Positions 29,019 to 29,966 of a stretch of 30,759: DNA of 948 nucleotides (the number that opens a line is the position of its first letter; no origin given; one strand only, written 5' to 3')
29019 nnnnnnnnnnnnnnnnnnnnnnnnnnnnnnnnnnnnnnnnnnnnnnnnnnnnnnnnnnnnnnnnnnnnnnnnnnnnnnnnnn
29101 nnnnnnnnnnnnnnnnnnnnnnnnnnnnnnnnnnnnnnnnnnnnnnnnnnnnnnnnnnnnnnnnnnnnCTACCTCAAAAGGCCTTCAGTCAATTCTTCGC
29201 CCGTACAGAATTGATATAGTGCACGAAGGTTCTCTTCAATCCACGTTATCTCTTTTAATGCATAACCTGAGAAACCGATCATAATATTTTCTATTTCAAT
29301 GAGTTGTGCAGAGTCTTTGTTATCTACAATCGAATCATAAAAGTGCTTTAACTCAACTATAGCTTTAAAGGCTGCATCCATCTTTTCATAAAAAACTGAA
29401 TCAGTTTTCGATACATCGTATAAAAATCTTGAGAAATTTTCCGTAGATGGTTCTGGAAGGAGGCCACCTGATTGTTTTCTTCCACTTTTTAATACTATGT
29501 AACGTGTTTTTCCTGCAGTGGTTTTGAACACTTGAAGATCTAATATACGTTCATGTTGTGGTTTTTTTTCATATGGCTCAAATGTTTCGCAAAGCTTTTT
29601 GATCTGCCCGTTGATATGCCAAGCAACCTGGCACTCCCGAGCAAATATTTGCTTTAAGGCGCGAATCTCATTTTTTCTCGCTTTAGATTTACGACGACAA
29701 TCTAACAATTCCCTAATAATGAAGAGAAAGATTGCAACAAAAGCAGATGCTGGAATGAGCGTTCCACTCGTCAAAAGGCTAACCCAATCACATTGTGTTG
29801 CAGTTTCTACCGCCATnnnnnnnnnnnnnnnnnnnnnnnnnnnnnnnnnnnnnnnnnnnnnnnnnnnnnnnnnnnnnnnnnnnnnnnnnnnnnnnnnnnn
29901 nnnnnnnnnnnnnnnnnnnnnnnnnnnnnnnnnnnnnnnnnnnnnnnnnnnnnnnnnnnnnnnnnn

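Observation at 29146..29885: Cargo gene between ogr and the attachment-site tRNA, convergent with the late operon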

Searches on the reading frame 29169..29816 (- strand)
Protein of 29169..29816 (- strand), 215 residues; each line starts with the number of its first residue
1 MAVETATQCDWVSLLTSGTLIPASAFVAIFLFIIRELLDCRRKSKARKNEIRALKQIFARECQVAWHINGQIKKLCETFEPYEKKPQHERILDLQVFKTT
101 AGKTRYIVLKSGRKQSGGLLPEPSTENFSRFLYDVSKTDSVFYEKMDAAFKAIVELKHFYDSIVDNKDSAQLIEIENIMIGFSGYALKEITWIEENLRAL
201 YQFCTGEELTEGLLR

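Call 4: search_protein_families(library=pfam, proteins=[window:29169-29816:-], max_evalue=10)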
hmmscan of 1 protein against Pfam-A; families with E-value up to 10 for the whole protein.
window:29169-29816:- (215 aa): 2 families
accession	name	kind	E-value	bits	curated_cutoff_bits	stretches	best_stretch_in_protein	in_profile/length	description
PF17117.11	DUF5104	-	0.077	13.9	27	1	164-207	6-43/107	Domain of unknown function (DUF5104)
PF18557.6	NepR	-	0.089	12.9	25.7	1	192-202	3-13/35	Anti-sigma factor NepR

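Call 5: search_protein_families(library=padloc, proteins=[window:29169-29816:-], max_evalue=10)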
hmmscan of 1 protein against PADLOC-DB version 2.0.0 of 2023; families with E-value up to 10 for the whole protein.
window:29169-29816:- (215 aa): 0 families

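Call 6: search_protein_families(library=phrogs, proteins=[window:29169-29816:-], max_evalue=10)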
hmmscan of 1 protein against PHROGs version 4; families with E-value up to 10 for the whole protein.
window:29169-29816:- (215 aa): 2 families
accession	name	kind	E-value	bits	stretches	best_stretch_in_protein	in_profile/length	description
phrog_16822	-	unknown function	0.13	13.5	1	151-200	44-92/99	-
phrog_26305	-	unknown function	0.23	12.7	1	35-59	109-133/148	-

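Call 7: search_protein_families(library=ncbifam, proteins=[window:29169-29816:-], max_evalue=10)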
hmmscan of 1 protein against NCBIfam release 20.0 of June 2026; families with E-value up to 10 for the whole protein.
window:29169-29816:- (215 aa): 0 families

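Call 9: search_dna_similar(query=window:29169-29816:-, collection=phages, mode=protein, max_rows=30, max_evalue=0.01)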
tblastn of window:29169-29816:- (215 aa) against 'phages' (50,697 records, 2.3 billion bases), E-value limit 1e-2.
No match.

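Call 13: find_homologous_proteins(query=window:29169-29816:-, max_evalue=0.001)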
Query window:29169-29816:- (215 aa): 31 proteins with E <= 0.001 among 259 candidates.
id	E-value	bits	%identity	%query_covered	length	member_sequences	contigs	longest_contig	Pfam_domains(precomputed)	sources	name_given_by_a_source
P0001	7.6e-138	475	99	100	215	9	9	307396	-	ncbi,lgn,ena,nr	ncbi:hypothetical protein ACUWQO_003589 [Escherichia coli]|nr:hypothetical protein [Escherichia coli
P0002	8.1e-117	406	85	100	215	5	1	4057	-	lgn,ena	-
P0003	5.9e-97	341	73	100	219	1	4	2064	-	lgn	-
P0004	1.5e-92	327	68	100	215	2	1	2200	-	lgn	-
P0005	3.9e-92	326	68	100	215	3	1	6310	-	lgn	-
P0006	2.8e-91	323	67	100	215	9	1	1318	-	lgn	-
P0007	1.8e-90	320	67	100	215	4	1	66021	-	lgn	-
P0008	2.0e-90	320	67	100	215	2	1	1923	-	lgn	-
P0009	5.4e-90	319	67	100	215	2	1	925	-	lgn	-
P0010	2.6e-89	316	68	100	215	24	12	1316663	-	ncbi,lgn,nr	ncbi:hypothetical protein GHV20_027010 [Klebsiella oxytoca]|nr:hypothetical protein [Klebsiella oxyt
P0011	2.1e-88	313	63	100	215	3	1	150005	-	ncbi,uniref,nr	ncbi:hypothetical protein FHD02_14965 [Citrobacter sp. EC_71]|uniref:hypothetical protein n=1 Tax=Ci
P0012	3.3e-88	313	66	100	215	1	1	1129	-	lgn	-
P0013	4.4e-87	309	65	100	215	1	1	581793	-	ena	-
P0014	4.4e-86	306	65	100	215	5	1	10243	-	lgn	-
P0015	5.2e-86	306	64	100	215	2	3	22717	-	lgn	-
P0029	2.4e-53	199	45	94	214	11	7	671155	-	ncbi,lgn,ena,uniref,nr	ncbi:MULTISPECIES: hypothetical protein [Enterobacter]|uniref:hypothetical protein n=1 Tax=Enterobac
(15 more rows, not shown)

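Call 24: find_encoding_contigs(protein=window:29169-29816:-, flank=10000, max_places=8)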
Protein window:29169-29816:- (215 aa): 25 contigs read that carry it; 7 places shown.
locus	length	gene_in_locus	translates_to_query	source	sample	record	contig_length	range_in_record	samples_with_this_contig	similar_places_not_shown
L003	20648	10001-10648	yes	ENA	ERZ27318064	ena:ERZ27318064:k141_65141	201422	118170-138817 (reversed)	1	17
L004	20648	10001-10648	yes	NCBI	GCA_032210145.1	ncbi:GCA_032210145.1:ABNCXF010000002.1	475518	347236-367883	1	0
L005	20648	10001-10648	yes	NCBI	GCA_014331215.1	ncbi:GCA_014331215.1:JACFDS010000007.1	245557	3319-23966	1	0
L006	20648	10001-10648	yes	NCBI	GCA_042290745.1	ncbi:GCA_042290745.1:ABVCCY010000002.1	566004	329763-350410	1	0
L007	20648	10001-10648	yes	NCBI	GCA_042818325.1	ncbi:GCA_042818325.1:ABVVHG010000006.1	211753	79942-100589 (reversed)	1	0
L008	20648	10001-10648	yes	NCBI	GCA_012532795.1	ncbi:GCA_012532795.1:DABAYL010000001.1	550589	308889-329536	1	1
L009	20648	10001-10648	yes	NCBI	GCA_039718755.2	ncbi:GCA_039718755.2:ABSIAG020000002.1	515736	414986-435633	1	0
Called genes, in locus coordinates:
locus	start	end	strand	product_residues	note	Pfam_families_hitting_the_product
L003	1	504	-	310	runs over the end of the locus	PF00126:HTH_1, PF03466:LysR_substrate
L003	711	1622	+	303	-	PF05681:Fumerase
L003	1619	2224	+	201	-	PF05683:Fumerase_C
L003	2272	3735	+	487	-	PF00939:Na_sulph_symp, PF03600:CitMHS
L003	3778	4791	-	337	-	PF00814:TsaD, PF22521:HypF_C_2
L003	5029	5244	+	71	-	PF01165:Ribosomal_S21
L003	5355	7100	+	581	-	PF01807:Zn_ribbon_DnaG, PF08275:DNAG_N, PF01751:Toprim, PF13155:Toprim_2, PF13362:Toprim_3 (weak), PF13662:Toprim_4, PF10410:DnaB_bind, PF08278:DnaG_DnaB_bind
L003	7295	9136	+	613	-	PF03979:Sigma70_r1_1, PF00140:Sigma70_r1_2, PF04546:Sigma70_ner, PF04542:Sigma70_r2, PF04539:Sigma70_r3, PF04545:Sigma70_r4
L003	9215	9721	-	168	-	PF03167:UDG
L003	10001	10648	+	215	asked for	-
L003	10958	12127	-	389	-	PF05954:Phage_GPD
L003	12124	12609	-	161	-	PF06995:Phage_P2_GpU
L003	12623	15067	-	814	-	PF10145:PhageMin_Tail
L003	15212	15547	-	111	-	PF10109:Phage_TAC_7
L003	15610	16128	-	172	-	PF04985:Phage_tube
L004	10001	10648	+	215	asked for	-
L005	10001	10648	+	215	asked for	-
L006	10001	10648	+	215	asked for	-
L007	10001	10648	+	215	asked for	-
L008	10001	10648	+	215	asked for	-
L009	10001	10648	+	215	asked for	-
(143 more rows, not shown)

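Call 26: predict_structure(alignment_id=A1)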
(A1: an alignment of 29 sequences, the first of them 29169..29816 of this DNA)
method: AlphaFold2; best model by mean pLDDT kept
length: 215 residues; sequences in the alignment: 29
mean_pLDDT: 83.8   pTM: 0.72
mean pLDDT of the five models: 83.8, 82.5, 81.8, 81.7, 80.1
residues with pLDDT >= 90: 104; 70-90: 77; 50-70: 19; < 50: 15
segments of 3 or more residues with pLDDT < 50: 1-13
pLDDT, mean of each block of 10 residues (from residue 1): 40 51 80 89 87 92 94 93 78 88 91 89 93 88 95 95 79 70 91 96 91 63
secondary structure, 60 per line:
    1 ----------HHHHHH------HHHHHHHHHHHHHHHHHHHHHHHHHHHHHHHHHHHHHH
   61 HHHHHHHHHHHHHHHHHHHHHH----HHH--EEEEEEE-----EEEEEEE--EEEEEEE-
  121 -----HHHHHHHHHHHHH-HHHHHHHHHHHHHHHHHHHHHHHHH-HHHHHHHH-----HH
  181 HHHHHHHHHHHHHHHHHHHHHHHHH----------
elements in order: H11-16 H23-82 E92-98 E104-110 E113-119 H126-138 H140-164 H166-173 H179-205

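Call 30: search_protein_representatives(alignment_id=A1)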
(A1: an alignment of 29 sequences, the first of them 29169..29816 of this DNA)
Query: 29 sequences, 215 profile positions. Proteins with E-value up to 0.001 (for the whole library): 307; up to 1e-10: 187; up to 1e-30: 9. The best 150 are listed.
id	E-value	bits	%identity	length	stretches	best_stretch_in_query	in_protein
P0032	8.7e-82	290.2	-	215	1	1-215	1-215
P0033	8.1e-62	224.9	-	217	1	10-212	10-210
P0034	1.5e-56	207.7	-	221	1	13-215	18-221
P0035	5.7e-42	160.1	-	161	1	54-208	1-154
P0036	1.1e-37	146.1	-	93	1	87-179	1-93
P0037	8.7e-36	139.8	-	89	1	128-215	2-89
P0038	1.3e-31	126.2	-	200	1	19-215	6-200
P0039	2.2e-31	125.4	-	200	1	20-215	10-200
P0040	2.3e-31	125.4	-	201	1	18-215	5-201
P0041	7.2e-30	120.5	-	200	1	19-215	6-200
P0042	3.8e-29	118.2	-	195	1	19-215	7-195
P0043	4.0e-29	118.1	-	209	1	16-215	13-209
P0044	5.9e-29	117.5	-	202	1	18-214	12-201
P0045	2.5e-28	115.5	-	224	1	17-215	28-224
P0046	4.6e-28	114.6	-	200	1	17-215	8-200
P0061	4.1e-24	101.7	-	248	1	17-207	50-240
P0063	9.5e-24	100.5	-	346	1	17-208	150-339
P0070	1.4e-22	96.7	-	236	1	20-208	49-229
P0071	2.7e-22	95.7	-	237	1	21-215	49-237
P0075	4.9e-22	94.9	-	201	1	19-215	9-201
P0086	2.4e-21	92.6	-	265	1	24-215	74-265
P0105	5.2e-19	85.0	-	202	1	19-215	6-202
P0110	1.9e-18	83.2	-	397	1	12-213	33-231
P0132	4.0e-17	78.9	-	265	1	23-215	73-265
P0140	3.2e-16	75.9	-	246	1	23-215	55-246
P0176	6.8e-14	68.3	-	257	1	18-215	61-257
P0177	1.0e-13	67.7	-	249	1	13-215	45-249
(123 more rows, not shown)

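Call 33: search_protein_families(library=pfam, alignment_id=A2, max_evalue=0.01)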
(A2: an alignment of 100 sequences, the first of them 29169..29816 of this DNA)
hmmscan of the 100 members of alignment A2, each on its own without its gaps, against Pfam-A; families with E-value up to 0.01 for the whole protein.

A. member 1, window:29169-29816:- (215 aa): 0 families

B. families by the number of members that match (of 100 scanned): 6 families
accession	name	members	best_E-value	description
PF09549.16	RE_Bpu10I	1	0.0006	Bpu10I restriction endonuclease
PF16581.11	HIGH_NTase1_ass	1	0.0028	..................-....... C-terminal region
PF17621.7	DUF5508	1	0.0037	Family of unknown function (DUF5508)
PF18208.6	NES_C_h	1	0.0048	Nicking enzyme C-terminal middle helical domain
PF14819.11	QueF_N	1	0.0062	Nitrile reductase, 7-cyano-7-deazaguanine-reductase N-term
PF01963.22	TraB_PrgY_gumN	1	0.007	TraB/PrgY/gumN family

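Call 34: search_protein_families(library=padloc, alignment_id=A2, max_evalue=0.01)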
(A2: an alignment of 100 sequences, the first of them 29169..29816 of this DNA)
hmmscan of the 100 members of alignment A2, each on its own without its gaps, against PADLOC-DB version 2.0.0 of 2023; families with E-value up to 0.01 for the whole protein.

A. member 1, window:29169-29816:- (215 aa): 0 families

B. families by the number of members that match (of 100 scanned): 3 families
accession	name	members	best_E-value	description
PDLC04232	IetA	1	0.0036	-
PDLC00787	Cyclase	1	0.0079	oligonucleotide-cyclase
PDLC00522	JetD1|JetD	1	0.0084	DUF2220; DUF3322; DUF2399 domain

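Call 35: search_solved_structures(query=A2, max_evalue=1)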
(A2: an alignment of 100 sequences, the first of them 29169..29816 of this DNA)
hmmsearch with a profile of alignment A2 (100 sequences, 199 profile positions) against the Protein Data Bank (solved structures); distinct sequences matched with E-value up to 1: 5.
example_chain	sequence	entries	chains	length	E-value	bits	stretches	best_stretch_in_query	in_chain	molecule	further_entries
9g9u_A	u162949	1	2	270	0.28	14.2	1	4-29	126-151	GTP cyclohydrolase 1 type 2 homolog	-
3ku7_A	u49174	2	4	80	0.34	13.8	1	24-86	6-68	Cell division topological specificity factor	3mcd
9r00_A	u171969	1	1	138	0.58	13.1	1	61-151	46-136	NTF2_HH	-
8tt7_A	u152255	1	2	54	0.62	13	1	26-54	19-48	Kinesin heavy chain isoform 5C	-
2caz_B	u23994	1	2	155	0.78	12.7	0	118-182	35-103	VACUOLAR PROTEIN SORTING-ASSOCIATED PROTEIN VPS28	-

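Call 37: find_homologous_proteins(query=A2, max_evalue=0.00001)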
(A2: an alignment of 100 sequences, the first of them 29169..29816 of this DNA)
Query A2 (100 sequences) (215 aa, profile of the alignment): 35 proteins with E <= 0.00001 among 8000 candidates.
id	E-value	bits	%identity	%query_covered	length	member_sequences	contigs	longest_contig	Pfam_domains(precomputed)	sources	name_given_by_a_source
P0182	5.6e-67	243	29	92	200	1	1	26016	-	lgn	-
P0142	5.1e-61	224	24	92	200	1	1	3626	-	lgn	-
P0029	6.7e-56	207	45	94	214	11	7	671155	-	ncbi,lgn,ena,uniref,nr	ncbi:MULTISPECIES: hypothetical protein [Enterobacter]|uniref:hypothetical protein n=1 Tax=Enterobac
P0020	1.1e-52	197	62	100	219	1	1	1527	-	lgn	-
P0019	1.2e-52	197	60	100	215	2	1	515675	-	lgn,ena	-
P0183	1.9e-52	196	25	92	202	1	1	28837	-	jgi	-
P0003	3.3e-52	195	73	100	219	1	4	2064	-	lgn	-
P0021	4.6e-52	195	60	100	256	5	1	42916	-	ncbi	ncbi:TPA: hypothetical protein ACQVG6_005296, partial [Serratia marcescens]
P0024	5.0e-52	195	61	100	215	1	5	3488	-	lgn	-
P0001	5.1e-52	195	99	100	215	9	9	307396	-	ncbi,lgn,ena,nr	ncbi:hypothetical protein ACUWQO_003589 [Escherichia coli]|nr:hypothetical protein [Escherichia coli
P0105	5.2e-52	195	23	92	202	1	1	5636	-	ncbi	-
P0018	5.7e-52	194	62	100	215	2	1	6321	-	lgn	-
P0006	7.7e-52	194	67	100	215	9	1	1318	-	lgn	-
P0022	7.8e-52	194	60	100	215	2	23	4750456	-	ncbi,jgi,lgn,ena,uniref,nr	ncbi:TPA: hypothetical protein ACOEGY_002201 [Enterobacter bugandensis]|jgi:hypothetical protein|uni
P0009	1.8e-51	193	67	100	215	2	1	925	-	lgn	-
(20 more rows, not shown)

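Call 38: find_encoding_contigs(protein=P0182, flank=8000, max_places=2)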
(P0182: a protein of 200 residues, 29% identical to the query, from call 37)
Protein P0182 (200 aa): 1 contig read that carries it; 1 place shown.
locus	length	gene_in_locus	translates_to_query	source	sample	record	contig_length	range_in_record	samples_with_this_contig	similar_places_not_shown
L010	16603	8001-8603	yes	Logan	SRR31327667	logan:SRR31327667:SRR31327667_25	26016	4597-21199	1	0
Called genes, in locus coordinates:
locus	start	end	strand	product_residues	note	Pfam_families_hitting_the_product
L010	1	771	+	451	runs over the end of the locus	PF00072:Response_reg, PF00158:Sigma54_activat, PF01078:Mg_chelatase (faint), PF13191:AAA_16 (weak), PF14532:Sigma54_activ_2, PF07728:AAA_5, PF25601:AAA_lid_14, PF02954:HTH_8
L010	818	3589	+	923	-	PF07719:TPR_2 (faint), PF09976:TPR_21 (faint), PF12895:ANAPC3 (faint), PF13424:TPR_12 (faint), PF13428:TPR_14 (faint), PF23914:TPR_CcmH_CycH (weak), PF14559:TPR_19, PF13432:TPR_16, +9 more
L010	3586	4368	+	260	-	PF00089:Trypsin, PF13365:Trypsin_2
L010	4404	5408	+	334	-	PF01207:Dus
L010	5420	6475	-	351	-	PF04381:RdgC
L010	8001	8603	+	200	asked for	-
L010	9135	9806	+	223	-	-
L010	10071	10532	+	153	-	-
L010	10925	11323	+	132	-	PF00903:Glyoxalase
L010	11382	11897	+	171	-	-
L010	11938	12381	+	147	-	PF00542:Ribosomal_L12 (faint)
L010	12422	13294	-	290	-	PF00892:EamA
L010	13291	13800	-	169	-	PF01035:DNA_binding_1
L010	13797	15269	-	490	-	PF02805:Ada_Zn_binding, PF00165:HTH_AraC (faint), PF12833:HTH_18, PF06029:AlkA_N, PF00730:HhH-GPD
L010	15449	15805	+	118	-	-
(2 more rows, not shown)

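Call 39: find_encoding_contigs(protein=P0183, flank=8000, max_places=2)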
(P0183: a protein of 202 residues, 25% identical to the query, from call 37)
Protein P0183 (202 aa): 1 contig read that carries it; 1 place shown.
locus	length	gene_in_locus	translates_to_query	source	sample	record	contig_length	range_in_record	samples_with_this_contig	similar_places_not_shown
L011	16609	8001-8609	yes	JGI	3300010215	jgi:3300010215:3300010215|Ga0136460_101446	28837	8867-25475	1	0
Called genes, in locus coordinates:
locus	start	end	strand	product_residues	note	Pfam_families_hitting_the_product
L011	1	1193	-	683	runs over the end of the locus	PF02028:BCCT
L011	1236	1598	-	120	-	PF01230:HIT (weak)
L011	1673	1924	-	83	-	-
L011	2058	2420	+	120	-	PF00416:Ribosomal_S13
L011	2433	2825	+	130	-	PF00411:Ribosomal_S11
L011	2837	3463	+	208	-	PF00163:Ribosomal_S4, PF01479:S4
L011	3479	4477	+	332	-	PF01193:RNA_pol_L, PF01000:RNA_pol_A_bac, PF03118:RNA_pol_A_CTD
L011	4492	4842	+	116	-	PF01196:Ribosomal_L17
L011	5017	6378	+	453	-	PF01425:Amidase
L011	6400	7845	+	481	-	PF00478:IMPDH, PF00571:CBS, PF01070:FMN_dh (weak), PF03060:NMO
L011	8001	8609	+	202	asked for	-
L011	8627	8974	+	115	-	PF00581:Rhodanese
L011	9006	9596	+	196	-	PF01323:DSBA, PF13743:Thioredoxin_5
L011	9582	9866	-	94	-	PF11342:DUF3144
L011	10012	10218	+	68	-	-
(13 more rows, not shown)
